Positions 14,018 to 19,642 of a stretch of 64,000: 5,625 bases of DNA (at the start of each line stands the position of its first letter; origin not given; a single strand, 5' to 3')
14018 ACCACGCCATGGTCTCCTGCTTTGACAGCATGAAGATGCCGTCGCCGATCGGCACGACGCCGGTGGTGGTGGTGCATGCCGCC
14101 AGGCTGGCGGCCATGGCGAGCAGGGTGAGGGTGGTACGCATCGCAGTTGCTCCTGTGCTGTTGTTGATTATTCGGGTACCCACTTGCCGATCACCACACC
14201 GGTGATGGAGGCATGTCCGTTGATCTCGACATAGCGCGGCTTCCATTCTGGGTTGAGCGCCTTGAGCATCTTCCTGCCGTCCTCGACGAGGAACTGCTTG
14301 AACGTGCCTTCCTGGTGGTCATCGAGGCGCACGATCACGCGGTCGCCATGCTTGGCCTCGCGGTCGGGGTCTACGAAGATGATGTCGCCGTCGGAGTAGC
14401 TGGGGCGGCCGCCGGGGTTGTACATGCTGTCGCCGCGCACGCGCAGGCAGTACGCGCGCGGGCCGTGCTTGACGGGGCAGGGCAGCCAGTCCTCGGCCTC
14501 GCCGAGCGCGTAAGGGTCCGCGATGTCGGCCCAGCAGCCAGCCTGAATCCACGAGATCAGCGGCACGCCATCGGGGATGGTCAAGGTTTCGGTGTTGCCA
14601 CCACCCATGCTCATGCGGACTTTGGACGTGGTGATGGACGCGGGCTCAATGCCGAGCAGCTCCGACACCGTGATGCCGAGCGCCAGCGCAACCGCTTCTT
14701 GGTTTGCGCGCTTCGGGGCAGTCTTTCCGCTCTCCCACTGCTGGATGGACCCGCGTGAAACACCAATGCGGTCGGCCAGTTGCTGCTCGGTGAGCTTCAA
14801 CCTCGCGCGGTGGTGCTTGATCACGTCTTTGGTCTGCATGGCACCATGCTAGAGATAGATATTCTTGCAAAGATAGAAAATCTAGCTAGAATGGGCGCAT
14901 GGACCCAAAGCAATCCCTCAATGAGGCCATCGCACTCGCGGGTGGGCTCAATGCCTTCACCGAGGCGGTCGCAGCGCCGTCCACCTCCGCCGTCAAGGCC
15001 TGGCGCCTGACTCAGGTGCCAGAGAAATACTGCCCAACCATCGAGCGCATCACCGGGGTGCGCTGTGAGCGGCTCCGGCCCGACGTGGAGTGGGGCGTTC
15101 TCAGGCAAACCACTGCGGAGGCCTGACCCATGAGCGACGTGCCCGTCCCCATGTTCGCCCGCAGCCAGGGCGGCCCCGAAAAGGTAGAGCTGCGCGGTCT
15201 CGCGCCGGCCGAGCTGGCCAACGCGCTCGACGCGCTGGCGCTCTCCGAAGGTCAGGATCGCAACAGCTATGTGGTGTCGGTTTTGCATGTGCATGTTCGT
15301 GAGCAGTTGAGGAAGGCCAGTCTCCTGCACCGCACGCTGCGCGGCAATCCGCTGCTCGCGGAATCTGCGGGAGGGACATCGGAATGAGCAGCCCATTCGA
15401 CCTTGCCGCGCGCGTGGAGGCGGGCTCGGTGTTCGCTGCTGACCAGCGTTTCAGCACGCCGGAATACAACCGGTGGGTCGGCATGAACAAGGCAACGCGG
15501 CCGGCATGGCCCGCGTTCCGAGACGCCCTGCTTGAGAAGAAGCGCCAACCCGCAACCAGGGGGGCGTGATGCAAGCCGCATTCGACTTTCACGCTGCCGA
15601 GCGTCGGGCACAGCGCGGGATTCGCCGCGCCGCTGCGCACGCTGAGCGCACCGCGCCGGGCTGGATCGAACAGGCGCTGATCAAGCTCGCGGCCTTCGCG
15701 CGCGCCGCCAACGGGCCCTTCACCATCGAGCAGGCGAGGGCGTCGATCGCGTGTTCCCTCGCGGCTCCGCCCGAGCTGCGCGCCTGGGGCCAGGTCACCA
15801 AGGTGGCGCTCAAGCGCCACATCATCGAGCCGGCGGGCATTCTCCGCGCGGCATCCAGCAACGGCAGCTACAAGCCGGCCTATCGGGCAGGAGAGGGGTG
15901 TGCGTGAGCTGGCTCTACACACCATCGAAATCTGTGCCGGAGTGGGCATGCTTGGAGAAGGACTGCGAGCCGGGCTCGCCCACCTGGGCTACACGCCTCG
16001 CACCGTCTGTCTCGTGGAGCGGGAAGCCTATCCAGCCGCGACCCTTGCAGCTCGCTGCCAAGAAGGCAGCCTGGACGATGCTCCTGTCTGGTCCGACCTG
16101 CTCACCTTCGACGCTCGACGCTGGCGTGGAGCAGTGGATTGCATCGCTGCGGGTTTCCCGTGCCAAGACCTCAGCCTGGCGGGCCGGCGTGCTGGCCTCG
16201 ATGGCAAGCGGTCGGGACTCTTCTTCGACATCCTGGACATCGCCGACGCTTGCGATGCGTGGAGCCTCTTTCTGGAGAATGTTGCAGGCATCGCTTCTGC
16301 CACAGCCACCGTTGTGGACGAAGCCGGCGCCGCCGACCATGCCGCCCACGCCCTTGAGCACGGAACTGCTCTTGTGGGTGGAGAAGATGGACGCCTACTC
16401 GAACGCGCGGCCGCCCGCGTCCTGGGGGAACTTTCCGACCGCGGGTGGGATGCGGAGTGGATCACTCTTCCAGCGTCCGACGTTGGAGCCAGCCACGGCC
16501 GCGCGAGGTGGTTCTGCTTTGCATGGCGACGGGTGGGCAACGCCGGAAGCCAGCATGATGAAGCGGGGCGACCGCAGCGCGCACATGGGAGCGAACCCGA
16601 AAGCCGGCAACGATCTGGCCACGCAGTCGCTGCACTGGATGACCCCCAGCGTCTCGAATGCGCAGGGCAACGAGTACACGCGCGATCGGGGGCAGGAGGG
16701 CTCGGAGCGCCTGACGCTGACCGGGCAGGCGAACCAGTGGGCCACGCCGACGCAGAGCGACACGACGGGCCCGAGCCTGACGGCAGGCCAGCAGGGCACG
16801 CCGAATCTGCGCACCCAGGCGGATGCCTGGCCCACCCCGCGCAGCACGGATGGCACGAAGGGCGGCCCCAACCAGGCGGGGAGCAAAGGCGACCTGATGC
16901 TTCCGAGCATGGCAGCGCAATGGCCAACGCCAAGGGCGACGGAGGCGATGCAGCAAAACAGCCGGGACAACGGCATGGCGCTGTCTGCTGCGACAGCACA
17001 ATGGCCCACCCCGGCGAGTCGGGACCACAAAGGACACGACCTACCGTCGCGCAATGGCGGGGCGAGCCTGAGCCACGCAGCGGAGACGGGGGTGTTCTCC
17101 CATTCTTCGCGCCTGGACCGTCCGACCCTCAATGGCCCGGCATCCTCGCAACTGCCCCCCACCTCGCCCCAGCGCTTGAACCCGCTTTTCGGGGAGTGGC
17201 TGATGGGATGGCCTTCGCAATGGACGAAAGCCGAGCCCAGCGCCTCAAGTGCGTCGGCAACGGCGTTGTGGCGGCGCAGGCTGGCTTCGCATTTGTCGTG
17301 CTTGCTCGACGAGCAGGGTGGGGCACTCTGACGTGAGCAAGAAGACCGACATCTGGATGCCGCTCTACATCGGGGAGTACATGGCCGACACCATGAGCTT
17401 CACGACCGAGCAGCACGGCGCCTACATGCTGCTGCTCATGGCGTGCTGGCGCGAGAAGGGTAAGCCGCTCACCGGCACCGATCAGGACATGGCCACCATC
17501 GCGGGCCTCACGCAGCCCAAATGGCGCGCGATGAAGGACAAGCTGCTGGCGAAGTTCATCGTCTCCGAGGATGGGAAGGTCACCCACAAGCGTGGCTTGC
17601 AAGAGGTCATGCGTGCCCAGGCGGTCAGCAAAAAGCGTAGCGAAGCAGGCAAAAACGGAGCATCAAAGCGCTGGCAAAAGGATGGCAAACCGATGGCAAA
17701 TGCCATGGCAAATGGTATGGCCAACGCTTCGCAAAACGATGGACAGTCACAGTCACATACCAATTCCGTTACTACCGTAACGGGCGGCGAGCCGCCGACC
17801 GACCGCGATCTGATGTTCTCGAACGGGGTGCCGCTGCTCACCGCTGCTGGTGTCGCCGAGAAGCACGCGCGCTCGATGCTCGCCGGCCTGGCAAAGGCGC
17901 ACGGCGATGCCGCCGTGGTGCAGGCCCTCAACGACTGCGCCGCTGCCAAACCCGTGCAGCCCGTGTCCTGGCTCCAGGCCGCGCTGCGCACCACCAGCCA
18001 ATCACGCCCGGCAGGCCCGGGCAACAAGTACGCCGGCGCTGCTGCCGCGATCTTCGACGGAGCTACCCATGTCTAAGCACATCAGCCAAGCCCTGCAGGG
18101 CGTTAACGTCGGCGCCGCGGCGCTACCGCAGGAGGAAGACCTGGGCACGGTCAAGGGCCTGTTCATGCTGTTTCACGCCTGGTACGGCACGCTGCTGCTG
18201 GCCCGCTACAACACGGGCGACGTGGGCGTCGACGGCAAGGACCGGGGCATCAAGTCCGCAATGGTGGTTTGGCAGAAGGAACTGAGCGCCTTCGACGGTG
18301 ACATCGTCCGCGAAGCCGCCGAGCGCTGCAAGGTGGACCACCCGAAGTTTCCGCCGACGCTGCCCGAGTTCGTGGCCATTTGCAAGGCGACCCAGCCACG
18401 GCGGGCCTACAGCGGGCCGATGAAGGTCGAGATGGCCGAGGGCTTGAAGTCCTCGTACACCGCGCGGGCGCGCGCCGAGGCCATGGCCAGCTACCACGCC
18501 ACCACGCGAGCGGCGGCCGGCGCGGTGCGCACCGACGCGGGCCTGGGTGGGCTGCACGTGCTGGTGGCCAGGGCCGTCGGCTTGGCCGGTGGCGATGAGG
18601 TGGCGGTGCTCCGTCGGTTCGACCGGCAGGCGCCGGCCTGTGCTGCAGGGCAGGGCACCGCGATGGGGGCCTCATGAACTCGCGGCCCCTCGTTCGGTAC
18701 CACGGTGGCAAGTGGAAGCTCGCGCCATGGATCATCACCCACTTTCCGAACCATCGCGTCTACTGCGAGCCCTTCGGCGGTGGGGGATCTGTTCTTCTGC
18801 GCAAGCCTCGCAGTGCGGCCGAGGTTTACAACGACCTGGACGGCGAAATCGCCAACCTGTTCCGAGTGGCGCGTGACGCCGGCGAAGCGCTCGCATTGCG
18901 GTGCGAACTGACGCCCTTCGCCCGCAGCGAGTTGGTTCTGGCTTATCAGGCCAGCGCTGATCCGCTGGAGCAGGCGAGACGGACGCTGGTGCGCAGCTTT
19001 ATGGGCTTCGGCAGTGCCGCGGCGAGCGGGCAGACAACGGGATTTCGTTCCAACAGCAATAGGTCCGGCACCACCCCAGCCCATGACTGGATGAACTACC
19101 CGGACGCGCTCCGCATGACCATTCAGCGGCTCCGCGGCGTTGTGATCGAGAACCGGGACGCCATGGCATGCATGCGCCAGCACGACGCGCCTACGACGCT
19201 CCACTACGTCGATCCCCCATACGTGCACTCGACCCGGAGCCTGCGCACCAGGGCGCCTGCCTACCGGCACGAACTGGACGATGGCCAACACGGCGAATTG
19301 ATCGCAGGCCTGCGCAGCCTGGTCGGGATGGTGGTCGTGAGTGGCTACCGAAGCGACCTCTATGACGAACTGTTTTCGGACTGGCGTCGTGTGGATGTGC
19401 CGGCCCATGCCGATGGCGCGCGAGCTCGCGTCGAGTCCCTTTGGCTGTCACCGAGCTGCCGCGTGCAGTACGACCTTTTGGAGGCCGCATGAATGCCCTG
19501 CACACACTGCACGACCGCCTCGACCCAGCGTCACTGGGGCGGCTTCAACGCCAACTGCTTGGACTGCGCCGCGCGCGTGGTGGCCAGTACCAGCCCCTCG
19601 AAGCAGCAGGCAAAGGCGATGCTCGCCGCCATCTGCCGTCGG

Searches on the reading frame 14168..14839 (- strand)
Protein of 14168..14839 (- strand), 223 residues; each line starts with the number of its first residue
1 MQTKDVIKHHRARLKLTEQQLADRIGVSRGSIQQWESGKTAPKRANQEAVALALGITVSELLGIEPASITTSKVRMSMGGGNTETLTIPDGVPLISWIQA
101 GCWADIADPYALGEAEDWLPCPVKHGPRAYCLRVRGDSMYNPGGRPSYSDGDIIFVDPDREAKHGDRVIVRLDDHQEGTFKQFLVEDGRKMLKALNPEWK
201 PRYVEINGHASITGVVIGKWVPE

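Call 21: search_protein_families(library=phrogs, proteins=[window:14168-14839:-], max_evalue=0.01)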
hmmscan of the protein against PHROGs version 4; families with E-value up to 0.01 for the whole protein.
window:14168-14839:- (223 aa): 28 families (the best 25 are shown)
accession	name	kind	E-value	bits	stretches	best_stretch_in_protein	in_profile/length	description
phrog_4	-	transcription regulation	2.3e-46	159.6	1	3-222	137-338/400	transcriptional repressor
phrog_8558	-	unknown function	2e-19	70.9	1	128-219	19-107/114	-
phrog_8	-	transcription regulation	6.7e-13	49.8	1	7-68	163-222/346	transcriptional regulator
phrog_811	-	DNA, RNA and nucleotide metabolism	8.8e-11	42.5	1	125-217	44-129/140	UmuD-like protein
phrog_2328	-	transcription regulation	4.1e-09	37.3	1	11-61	24-74/128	transcriptional repressor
phrog_3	-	transcription regulation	5.6e-09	37.3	1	1-66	87-150/430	transcriptional repressor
phrog_2104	-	unknown function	3.5e-08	34.6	1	7-53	44-90/103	-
phrog_7241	-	transcription regulation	2.6e-07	31.7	1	6-62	65-121/122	transcriptional regulator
phrog_4779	-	transcription regulation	1.2e-06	29.9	1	1-47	1-47/98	transcriptional regulator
phrog_4836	-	transcription regulation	3.6e-06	27.7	1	6-62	79-135/194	CII-like regulator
phrog_2439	-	transcription regulation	3.8e-06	27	1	5-63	10-68/367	transcriptional regulator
phrog_5823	-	transcription regulation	4.4e-06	27.1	1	3-70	7-75/404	transcriptional regulator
phrog_4583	-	transcription regulation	9.7e-06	26.5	1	7-65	15-73/81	transcriptional repressor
phrog_2967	-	transcription regulation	2.1e-05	25.2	1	7-68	15-76/225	transcriptional regulator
phrog_6201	-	transcription regulation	2.2e-05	25.4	1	128-221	27-116/121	CI-like repressor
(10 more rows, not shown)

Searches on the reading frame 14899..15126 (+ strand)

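Call 21: search_protein_families(library=phrogs, proteins=[window:14899-15126:+], max_evalue=0.01)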
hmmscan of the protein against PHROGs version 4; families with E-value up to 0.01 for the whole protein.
window:14899-15126:+ (75 aa): 1 family
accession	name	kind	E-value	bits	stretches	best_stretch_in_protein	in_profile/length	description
phrog_35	-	transcription regulation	7.7e-06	27.1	1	4-71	75-144/181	transcriptional repressor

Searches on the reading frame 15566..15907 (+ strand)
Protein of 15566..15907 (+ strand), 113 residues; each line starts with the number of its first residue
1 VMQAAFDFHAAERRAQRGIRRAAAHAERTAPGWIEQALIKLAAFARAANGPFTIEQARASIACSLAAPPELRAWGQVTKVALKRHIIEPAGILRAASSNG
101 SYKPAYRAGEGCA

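Call 21: search_protein_families(library=phrogs, proteins=[window:15566-15907:+], max_evalue=0.01)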
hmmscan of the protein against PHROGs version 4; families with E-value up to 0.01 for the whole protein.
window:15566-15907:+ (113 aa): 1 family
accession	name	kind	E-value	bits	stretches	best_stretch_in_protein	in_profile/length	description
phrog_27658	-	unknown function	5.5e-05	24.9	1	11-96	7-83/99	-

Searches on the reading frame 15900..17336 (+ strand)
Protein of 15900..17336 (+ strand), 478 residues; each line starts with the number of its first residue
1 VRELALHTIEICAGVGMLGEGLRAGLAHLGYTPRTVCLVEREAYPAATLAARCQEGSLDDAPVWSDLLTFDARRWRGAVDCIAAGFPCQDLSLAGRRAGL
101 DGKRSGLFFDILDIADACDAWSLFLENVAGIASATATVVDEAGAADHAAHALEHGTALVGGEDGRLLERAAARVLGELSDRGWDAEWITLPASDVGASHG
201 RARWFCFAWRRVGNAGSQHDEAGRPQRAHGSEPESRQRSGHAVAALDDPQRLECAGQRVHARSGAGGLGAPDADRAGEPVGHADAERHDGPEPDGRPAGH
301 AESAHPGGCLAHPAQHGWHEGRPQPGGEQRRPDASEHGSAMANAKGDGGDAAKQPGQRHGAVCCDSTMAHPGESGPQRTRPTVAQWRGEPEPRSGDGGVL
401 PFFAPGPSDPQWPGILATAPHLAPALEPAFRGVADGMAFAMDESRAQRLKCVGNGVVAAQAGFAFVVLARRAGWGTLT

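Call 21: search_protein_families(library=phrogs, proteins=[window:15900-17336:+], max_evalue=0.01)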
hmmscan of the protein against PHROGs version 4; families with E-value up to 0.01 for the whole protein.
window:15900-17336:+ (478 aa): 6 families
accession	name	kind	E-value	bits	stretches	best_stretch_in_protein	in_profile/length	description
phrog_29583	-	other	4.6e-112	376.2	3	3-287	3-266/468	DNA methyltransferase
phrog_363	-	other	8.3e-37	128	1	10-466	58-310/327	DNA methyltransferase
phrog_116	-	other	2.1e-28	100.1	1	9-216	211-379/779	DNA methyltransferase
phrog_32758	-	other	9.4e-08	32.9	1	173-210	7-44/154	DNA methyltransferase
phrog_5999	-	other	0.0017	19.3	1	64-111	52-103/109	DNA methyltransferase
phrog_864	-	DNA, RNA and nucleotide metabolism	0.0018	17.7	1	77-137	694-754/1064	DNA primase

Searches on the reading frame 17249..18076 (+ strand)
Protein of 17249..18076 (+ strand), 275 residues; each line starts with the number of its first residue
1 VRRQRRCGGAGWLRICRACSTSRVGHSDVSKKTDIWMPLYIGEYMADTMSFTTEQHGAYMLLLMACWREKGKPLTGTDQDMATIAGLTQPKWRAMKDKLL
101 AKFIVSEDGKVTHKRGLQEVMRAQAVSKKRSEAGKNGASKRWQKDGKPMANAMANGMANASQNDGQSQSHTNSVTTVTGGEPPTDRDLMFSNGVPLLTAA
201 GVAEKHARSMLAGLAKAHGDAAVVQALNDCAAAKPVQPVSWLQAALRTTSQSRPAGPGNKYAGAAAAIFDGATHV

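Call 21: search_protein_families(library=phrogs, proteins=[window:17249-18076:+], max_evalue=0.01)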
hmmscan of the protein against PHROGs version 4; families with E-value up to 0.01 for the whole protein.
window:17249-18076:+ (275 aa): 9 families
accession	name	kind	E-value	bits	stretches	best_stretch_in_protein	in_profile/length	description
phrog_3992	-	DNA, RNA and nucleotide metabolism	1.4e-26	94.9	1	36-172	7-133/345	primosomal protein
phrog_9327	-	DNA, RNA and nucleotide metabolism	1.4e-20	75.1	1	36-178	6-157/276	primosomal protein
phrog_6451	-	DNA, RNA and nucleotide metabolism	2.8e-16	61.1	1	36-186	3-150/272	primosomal protein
phrog_21472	-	unknown function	1.5e-14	55.3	1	36-170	6-138/299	-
phrog_12767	-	unknown function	3.6e-14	53.9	1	36-169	3-138/324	-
phrog_24353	-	unknown function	7.6e-14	52.7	1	31-164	4-135/294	-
phrog_4118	-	DNA, RNA and nucleotide metabolism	3.3e-10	40.9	1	41-173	8-139/315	primosomal protein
phrog_34432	-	unknown function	2.8e-05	25.2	1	35-145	7-118/220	-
phrog_22470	-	DNA, RNA and nucleotide metabolism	0.0067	16.3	1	36-153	19-144/340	replication protein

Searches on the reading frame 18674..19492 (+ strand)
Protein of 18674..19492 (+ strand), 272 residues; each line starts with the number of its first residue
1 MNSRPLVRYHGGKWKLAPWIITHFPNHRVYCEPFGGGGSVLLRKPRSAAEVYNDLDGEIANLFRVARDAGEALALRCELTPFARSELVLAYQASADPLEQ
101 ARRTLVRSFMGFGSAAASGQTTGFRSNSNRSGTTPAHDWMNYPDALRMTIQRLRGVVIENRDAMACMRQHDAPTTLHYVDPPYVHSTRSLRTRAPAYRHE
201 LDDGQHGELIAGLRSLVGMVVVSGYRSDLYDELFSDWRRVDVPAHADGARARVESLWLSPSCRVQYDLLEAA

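Call 21: search_protein_families(library=phrogs, proteins=[window:18674-19492:+], max_evalue=0.01)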
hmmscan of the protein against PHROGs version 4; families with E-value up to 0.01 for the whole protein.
window:18674-19492:+ (272 aa): 5 families
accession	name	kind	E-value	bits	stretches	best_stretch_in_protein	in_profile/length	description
phrog_56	-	other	3.7e-62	212.5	1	1-268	59-331/647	DNA methyltransferase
phrog_1996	-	other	1.4e-23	84.5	1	122-260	3-141/150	DNA methyltransferase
phrog_23217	-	unknown function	1.7e-17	64.6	1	3-104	3-106/109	-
phrog_13242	-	unknown function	9.1e-10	39.1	1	11-184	33-198/450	-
phrog_26700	-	unknown function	0.0013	18.3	1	4-67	7-70/552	-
